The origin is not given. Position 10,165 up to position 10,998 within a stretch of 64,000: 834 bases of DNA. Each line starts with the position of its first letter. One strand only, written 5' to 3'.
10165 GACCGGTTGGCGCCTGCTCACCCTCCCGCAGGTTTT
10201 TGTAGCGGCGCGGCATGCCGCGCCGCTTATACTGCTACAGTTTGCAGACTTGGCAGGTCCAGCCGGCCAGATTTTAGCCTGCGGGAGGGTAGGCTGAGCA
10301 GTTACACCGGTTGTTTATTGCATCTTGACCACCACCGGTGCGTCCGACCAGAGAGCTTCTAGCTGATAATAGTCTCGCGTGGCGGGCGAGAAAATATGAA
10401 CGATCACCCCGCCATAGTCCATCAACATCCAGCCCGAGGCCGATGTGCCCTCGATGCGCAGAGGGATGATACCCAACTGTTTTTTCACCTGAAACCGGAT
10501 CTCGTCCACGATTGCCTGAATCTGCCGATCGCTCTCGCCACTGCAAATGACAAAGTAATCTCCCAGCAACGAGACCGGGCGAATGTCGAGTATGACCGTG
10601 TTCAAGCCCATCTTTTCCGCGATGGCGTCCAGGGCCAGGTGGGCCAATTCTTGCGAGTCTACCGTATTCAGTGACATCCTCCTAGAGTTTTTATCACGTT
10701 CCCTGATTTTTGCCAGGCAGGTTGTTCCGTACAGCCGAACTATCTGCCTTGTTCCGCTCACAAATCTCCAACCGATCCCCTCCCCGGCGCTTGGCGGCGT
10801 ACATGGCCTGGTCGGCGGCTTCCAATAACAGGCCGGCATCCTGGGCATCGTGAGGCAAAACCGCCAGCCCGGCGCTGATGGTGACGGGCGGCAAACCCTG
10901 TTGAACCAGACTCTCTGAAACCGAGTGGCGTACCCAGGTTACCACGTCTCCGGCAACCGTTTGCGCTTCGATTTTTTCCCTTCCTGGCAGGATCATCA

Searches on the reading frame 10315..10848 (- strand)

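Call 38: search_protein_families(library=pfam, proteins=[window:10315-10848:-])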
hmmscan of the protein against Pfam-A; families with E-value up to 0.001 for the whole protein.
window:10315-10848:- (177 aa): 1 family
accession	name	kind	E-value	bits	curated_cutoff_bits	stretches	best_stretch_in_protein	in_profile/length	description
PF02410.21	RsfS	-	2e-30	105.3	21.6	1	72-167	3-98/98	Ribosomal silencing factor during starvation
